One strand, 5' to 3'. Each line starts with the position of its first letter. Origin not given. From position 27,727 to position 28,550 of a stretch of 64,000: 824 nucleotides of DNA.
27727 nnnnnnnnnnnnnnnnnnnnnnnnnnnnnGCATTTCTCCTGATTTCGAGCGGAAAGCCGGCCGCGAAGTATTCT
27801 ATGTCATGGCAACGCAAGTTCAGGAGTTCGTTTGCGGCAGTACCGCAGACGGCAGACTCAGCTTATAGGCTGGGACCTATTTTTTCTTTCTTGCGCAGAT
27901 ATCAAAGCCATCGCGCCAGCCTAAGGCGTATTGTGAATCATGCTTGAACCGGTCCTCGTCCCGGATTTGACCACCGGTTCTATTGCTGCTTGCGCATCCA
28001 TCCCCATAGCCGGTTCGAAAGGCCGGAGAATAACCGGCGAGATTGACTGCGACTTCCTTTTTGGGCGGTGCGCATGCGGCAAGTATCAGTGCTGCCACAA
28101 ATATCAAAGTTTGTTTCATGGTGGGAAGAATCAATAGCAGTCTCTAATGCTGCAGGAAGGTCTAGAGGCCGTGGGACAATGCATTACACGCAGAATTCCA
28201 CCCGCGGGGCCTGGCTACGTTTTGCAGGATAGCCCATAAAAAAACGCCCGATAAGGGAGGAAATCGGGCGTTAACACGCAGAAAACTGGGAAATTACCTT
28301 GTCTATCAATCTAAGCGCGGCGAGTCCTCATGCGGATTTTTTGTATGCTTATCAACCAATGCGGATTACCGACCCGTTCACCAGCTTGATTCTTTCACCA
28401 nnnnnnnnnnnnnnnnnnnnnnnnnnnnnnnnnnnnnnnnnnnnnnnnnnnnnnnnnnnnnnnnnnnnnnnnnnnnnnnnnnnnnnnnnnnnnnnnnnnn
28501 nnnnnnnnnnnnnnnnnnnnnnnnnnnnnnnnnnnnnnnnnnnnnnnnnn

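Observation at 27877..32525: Complete GlrK-QseG-GlrR (QseE/G/F)-type module whose only visible sigma-54 promoter drives an uncharacterised membrane protein rather than a GlmY-like sRNA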

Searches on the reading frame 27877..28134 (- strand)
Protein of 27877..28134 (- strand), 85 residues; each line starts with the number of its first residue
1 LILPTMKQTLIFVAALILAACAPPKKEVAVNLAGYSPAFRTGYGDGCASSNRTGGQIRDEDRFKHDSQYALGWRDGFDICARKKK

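Call 3: search_protein_families(library=pfam, proteins=[window:27877-28134:-], max_evalue=0.01)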
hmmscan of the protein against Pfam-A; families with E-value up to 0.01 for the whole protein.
window:27877-28134:- (85 aa): 0 families

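Call 4: search_protein_families(library=ncbifam, proteins=[window:27877-28134:-], max_evalue=0.01)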
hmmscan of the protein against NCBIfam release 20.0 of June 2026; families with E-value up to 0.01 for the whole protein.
window:27877-28134:- (85 aa): 0 families

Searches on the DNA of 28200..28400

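Call 68: search_rna_families(source=window, start=28200, end=28400, threshold=evalue, max_evalue=10, show_alignments=4)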
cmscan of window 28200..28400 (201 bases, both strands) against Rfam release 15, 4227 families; matches with E-value up to 10: 15.
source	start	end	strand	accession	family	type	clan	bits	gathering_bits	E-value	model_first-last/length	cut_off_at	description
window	28236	28352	-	RF00616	LhrC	Gene; sRNA;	CL00114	23.2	110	0.14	1-111/111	no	Listeria LhrC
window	28238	28284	-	RF02278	Betaproteobacteria_toxic_sRNA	Gene; sRNA;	-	18.5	50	0.12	1-64/64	no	Betaproteobacteria toxic small RNA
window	28239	28287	-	RF02344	ar14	Gene; sRNA;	-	18.4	58.8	0.12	1-123/123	no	Alphaproteobacterial ar14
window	28237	28302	-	RF02398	sau-6072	Gene; sRNA;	-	17.4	50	0.29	1-53/53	no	Staphylococcus sRNA sau-6072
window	28236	28282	-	RF02837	anti-hemB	Gene; sRNA;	-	15.8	49.5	0.16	1-81/81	no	Burkholderia RNA 7 (anti-hemB)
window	28239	28299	-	RF02702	AgvB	Gene; sRNA;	-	15.8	56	0.88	1-62/62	no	Anti GcvB sRNA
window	28236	28298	-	RF02676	Esr41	Gene; sRNA;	-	15.7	102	0.88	1-74/74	no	Enterohemorrhagic E. coli sRNA 41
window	28237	28317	-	RF02630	Hrs12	Gene; sRNA;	-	14.5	70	5.7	1-87/87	no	Hfq-regulated sRNA 12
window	28238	28316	-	RF01456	VrrA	Gene; antisense;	-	14.3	50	3.6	1-140/140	no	Vibrio regulatory RNA of OmpA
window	28246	28336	-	RF00377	snoU6-53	Gene; snRNA; snoRNA; CD-box;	-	13.8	36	1.5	1-110/110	no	Small nucleolar RNA U6-53/MBII-28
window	28341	28400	-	RF03020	RT-17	Gene; sRNA;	-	13.8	40.4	3.6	13-95/95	5'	RT-17 RNA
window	28237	28324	-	RF02631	Hrs13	Gene; sRNA;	-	13.6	52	0.51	1-82/82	no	Hfq-regulated sRNA 13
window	28238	28335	-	RF00370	sroD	Gene; sRNA;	-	12.8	50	4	1-86/86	no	sroD RNA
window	28229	28298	-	RF00519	suhB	Gene; sRNA;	CL00108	12.6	41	2.9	1-77/77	no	Makes More Granules Regulator RNA (mmgR)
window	28219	28281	+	RF02067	STnc310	Gene; sRNA;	-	12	40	9.1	1-61/61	no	Salmonella enterica sRNA STnc310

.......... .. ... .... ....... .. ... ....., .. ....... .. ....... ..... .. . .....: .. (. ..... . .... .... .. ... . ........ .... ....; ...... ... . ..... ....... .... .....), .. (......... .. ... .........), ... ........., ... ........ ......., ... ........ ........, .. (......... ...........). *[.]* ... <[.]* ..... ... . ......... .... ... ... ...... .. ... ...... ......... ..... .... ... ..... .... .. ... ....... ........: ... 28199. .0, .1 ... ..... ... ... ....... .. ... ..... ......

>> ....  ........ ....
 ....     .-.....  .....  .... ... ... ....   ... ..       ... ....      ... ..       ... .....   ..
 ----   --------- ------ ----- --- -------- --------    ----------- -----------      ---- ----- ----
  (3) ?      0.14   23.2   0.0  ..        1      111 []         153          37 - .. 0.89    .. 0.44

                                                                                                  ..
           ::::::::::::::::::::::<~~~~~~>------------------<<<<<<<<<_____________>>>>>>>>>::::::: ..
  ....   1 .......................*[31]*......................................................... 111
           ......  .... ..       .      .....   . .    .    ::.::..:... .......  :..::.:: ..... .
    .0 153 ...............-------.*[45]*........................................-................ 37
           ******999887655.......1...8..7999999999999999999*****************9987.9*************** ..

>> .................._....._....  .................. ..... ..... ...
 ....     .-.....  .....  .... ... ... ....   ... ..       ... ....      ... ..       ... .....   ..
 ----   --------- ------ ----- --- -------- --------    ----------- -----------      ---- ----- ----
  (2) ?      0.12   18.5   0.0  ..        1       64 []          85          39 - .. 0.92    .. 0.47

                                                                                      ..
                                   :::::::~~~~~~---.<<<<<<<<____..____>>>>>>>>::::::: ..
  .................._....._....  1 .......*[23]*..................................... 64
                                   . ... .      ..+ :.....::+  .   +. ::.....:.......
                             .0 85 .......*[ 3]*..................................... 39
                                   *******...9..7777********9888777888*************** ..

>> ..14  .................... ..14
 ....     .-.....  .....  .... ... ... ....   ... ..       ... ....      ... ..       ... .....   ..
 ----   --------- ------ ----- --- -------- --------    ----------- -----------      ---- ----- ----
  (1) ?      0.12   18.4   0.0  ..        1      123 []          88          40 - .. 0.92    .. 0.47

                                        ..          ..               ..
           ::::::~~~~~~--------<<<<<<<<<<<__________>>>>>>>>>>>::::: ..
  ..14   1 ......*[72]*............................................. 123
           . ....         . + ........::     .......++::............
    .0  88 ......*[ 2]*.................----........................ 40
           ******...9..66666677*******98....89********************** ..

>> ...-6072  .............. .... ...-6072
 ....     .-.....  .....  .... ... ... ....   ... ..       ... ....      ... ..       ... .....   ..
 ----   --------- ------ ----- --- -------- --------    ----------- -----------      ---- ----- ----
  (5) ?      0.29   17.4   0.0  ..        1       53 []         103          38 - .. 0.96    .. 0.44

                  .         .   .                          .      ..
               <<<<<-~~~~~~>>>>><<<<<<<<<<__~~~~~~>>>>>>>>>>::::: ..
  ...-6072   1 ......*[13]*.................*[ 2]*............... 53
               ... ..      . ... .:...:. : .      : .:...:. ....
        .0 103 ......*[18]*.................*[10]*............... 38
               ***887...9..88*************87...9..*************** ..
